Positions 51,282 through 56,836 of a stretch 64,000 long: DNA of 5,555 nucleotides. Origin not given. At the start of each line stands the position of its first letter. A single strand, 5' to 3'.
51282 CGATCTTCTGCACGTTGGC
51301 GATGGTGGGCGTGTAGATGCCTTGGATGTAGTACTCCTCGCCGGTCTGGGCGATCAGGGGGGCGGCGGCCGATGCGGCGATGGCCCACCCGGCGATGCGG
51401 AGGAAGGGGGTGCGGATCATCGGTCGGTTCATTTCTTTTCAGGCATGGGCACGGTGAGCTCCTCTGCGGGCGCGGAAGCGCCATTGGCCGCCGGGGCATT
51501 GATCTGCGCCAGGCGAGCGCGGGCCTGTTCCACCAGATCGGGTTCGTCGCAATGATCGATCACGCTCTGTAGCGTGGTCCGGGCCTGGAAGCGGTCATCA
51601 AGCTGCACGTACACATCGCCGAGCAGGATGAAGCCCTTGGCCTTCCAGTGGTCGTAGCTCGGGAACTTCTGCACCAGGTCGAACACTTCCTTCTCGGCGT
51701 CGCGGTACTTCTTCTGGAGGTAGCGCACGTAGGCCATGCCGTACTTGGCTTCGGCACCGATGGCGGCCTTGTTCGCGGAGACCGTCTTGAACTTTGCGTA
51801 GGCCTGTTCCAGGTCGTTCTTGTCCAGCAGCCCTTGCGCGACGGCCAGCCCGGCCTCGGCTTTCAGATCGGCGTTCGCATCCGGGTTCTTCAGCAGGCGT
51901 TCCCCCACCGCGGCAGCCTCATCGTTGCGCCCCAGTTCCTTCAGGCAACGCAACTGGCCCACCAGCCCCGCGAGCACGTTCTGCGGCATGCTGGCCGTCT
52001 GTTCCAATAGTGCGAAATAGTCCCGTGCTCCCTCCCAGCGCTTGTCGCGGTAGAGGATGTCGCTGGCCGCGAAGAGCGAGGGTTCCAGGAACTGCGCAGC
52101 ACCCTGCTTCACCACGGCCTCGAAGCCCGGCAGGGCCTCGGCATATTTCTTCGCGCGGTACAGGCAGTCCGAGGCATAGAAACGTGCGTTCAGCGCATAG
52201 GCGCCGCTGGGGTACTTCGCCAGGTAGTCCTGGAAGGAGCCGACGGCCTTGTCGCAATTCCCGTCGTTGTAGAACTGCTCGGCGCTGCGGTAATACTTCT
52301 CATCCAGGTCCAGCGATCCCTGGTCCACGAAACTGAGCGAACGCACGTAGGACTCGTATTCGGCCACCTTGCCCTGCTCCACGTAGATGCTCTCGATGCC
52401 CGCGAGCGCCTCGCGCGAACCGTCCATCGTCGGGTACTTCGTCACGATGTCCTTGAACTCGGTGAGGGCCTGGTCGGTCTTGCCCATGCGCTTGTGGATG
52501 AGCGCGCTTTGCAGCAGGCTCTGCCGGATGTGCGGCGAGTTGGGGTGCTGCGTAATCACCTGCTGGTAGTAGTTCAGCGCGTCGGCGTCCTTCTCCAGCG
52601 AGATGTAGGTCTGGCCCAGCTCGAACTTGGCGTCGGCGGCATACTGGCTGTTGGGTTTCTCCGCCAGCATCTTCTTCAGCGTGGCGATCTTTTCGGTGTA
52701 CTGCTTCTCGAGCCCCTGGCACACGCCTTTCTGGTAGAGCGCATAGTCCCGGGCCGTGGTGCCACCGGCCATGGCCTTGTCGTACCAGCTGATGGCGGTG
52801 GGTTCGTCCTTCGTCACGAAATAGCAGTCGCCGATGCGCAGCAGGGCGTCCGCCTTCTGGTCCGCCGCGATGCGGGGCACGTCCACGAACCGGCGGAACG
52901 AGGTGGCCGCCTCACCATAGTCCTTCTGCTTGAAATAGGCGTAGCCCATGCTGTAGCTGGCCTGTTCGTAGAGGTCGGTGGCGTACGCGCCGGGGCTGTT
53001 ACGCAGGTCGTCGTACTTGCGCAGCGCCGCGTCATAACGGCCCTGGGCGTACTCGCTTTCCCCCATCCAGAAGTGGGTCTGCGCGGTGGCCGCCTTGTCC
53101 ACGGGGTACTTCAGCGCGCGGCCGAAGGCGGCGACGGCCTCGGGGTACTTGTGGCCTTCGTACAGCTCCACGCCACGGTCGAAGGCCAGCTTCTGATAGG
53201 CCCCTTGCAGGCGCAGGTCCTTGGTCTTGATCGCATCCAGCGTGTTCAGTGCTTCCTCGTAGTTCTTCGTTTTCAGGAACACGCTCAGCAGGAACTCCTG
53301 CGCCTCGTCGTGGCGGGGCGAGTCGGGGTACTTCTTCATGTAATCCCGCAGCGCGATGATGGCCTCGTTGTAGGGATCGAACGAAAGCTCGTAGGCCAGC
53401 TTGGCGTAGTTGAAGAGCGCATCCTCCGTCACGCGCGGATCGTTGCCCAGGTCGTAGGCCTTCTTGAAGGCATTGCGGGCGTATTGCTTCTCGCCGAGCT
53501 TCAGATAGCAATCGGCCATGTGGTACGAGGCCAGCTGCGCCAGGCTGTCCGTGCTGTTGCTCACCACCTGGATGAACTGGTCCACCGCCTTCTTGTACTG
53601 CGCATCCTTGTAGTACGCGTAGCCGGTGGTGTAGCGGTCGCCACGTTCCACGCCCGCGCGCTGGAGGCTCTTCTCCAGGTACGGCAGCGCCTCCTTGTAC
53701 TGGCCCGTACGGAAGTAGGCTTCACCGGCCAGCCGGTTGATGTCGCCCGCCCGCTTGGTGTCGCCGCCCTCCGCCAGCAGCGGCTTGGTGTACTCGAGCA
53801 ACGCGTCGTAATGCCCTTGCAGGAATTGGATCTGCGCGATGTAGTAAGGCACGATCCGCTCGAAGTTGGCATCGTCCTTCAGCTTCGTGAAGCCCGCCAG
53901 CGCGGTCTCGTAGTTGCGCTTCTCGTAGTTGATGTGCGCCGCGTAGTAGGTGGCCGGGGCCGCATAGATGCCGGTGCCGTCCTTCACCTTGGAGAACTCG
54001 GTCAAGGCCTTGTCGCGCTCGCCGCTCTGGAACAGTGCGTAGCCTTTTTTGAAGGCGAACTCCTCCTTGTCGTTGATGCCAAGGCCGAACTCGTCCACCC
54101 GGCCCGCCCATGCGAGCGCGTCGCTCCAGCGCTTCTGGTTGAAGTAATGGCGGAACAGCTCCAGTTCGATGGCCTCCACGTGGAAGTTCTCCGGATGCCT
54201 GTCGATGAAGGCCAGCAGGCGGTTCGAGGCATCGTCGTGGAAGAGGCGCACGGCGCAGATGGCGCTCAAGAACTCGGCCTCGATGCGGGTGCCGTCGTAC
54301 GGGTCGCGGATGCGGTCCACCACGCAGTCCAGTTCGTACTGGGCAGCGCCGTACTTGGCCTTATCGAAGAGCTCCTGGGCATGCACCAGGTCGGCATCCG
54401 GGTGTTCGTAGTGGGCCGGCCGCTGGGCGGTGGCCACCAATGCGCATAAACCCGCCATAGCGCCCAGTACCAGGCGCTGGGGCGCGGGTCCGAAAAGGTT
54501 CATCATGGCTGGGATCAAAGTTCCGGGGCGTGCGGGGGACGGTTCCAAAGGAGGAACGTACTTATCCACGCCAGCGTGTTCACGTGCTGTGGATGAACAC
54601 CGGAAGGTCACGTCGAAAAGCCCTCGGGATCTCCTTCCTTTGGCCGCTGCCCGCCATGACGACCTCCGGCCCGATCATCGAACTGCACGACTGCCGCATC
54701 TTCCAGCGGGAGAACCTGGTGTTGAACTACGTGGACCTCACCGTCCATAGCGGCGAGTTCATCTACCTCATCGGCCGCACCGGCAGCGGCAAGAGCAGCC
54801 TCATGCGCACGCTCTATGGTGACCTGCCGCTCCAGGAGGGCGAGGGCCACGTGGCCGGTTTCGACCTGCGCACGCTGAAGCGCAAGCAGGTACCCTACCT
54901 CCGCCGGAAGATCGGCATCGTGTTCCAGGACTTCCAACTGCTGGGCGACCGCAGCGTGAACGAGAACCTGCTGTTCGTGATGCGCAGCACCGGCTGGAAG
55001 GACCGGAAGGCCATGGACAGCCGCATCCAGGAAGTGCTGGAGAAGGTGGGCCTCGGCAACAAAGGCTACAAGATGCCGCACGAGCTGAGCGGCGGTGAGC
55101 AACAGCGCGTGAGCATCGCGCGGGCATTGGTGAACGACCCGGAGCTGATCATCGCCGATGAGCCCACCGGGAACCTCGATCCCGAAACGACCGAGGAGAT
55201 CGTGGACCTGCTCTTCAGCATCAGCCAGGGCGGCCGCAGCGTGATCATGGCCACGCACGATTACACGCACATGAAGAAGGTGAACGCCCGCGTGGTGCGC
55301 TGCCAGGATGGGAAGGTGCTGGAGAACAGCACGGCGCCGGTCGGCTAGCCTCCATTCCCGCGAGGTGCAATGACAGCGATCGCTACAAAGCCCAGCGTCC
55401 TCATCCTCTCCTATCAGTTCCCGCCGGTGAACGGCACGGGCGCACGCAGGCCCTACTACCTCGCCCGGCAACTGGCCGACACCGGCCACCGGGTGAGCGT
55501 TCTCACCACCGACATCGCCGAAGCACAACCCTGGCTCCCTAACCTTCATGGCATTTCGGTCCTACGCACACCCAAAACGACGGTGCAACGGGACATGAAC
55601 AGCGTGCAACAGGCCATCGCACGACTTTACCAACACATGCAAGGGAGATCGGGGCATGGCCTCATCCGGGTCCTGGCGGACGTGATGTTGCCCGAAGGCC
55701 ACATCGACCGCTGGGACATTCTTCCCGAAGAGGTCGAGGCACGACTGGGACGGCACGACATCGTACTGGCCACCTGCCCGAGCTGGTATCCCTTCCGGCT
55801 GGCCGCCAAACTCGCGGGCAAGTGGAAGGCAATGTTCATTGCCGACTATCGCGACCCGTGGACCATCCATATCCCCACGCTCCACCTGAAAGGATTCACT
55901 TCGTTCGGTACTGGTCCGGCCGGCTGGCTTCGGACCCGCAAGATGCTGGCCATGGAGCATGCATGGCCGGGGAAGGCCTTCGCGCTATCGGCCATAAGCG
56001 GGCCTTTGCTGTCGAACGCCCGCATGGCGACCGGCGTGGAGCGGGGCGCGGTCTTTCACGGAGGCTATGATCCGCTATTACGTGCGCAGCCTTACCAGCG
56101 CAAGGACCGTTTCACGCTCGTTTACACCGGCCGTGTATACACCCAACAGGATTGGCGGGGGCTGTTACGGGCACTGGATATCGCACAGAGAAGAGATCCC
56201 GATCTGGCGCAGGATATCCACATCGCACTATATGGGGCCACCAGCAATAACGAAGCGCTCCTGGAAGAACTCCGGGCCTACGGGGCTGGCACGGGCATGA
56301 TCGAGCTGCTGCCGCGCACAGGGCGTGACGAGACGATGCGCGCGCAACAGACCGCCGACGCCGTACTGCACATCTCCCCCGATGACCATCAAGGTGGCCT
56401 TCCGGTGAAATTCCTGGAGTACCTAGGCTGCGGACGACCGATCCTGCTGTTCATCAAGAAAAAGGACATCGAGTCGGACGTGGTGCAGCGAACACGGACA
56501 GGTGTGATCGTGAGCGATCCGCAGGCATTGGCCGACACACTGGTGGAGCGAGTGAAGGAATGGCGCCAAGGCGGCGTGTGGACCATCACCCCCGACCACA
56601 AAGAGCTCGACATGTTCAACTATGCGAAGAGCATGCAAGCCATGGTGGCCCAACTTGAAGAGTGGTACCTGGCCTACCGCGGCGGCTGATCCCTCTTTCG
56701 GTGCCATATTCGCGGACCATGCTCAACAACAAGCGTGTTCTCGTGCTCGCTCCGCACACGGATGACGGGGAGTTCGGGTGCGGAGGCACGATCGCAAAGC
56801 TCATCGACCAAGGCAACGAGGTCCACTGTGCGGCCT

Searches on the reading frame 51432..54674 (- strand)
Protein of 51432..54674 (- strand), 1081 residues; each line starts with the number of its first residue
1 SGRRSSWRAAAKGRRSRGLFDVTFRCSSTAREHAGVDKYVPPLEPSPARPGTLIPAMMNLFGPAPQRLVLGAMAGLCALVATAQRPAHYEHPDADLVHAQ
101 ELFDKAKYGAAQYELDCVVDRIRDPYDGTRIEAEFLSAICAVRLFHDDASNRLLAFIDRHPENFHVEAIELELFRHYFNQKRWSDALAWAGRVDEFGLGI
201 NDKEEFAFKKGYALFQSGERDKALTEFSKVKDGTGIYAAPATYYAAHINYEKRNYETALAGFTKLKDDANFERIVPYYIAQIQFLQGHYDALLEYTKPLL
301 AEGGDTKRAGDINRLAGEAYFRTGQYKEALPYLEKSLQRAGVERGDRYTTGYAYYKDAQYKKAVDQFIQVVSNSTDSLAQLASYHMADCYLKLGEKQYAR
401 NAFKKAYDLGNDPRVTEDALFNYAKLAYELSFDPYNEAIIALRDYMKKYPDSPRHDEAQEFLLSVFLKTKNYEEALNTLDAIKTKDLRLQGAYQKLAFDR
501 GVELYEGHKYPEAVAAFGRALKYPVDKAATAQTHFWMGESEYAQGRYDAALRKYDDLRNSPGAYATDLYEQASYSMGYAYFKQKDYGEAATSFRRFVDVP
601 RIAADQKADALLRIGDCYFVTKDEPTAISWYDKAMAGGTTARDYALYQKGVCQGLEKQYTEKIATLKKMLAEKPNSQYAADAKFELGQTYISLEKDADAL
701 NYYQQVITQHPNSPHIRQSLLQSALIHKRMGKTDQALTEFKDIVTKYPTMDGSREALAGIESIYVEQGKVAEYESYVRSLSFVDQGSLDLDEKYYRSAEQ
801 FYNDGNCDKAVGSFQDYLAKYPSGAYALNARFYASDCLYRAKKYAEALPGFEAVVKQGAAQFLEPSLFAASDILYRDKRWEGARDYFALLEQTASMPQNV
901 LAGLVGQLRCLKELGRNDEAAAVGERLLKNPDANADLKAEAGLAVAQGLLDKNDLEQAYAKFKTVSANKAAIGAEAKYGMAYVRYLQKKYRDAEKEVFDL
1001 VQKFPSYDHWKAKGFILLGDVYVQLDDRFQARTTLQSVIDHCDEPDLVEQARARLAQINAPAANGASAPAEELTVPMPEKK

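Call 46: search_protein_families(library=pfam, max_evalue=0.001, proteins=[window:51432-54674:-])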
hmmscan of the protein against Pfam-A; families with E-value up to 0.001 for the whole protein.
window:51432-54674:- (1081 aa): 19 families
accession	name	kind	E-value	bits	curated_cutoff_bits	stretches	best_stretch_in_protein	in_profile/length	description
PF13174.12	TPR_6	-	1.5e-41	138.6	26.3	1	681-713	1-33/33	Tetratricopeptide repeat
PF13432.12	TPR_16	-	1.5e-35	121.6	32.7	2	499-563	2-64/65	Tetratricopeptide repeat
PF07719.23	TPR_2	-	1.2e-30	103.5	27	0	315-339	6-30/34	Tetratricopeptide repeat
PF13424.12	TPR_12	-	3.5e-22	78.8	30.1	1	315-369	8-70/77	Tetratricopeptide repeat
PF12895.13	ANAPC3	-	3.7e-20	72.4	27.2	1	324-405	3-81/82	Anaphase-promoting complex, cyclosome, subunit 3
PF13428.12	TPR_14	-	9.4e-20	69.6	23.5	0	681-721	2-42/44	Tetratricopeptide repeat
PF00515.34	TPR_1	-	3.9e-19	68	27.8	0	680-712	1-33/34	Tetratricopeptide repeat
PF14559.12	TPR_19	-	2.3e-18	66.7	25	0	656-717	4-62/68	Tetratricopeptide repeat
PF13181.12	TPR_8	-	3.5e-15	55.3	25.7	0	316-339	7-30/34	Tetratricopeptide repeat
PF09976.15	TPR_21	-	1.5e-14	54.7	25.5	1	931-1044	68-178/193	Tetratricopeptide repeat-like domain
PF13525.12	YfiO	-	5.2e-14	52.9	25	1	643-777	5-147/203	Outer membrane lipoprotein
PF21545.3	T7SS_EccA1_N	-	4.3e-08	33.2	27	0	642-758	131-245/272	T7SS, ESX-1 secretion system protein EccA1, N-terminal domain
PF13176.12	TPR_7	-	2.3e-07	30.8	27.9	0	685-712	4-33/36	Tetratricopeptide repeat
PF25063.1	ARM_TT21_C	-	4.8e-07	30.3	35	0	567-724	52-208/209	Tetratricopeptide repeat protein 21 C-terminal ARM domain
PF13371.12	TPR_9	-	3.5e-06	27.4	35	0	686-748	1-60/73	Tetratricopeptide repeat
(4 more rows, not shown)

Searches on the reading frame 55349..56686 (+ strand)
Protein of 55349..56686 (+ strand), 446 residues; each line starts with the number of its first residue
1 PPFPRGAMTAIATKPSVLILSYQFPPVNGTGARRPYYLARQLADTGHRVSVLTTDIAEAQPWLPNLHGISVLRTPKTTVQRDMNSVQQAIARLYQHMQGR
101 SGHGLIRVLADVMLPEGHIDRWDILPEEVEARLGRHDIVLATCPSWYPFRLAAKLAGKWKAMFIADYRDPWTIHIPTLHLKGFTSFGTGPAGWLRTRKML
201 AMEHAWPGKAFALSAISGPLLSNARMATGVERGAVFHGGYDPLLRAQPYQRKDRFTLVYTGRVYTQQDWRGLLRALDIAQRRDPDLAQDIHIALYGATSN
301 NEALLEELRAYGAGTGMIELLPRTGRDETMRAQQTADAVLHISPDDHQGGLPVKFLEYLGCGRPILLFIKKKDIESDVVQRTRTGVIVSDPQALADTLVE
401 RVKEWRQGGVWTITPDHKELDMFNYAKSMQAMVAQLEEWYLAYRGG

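Call 29: search_protein_families(library=pfam, max_evalue=0.001, proteins=[window:55349-56686:+])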
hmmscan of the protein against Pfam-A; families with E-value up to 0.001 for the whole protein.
window:55349-56686:+ (446 aa): 1 family
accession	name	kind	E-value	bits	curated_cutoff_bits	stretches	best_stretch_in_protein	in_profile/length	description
PF13692.12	Glyco_trans_1_4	-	1.8e-10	41.7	27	1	255-400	2-138/142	Glycosyl transferases group 1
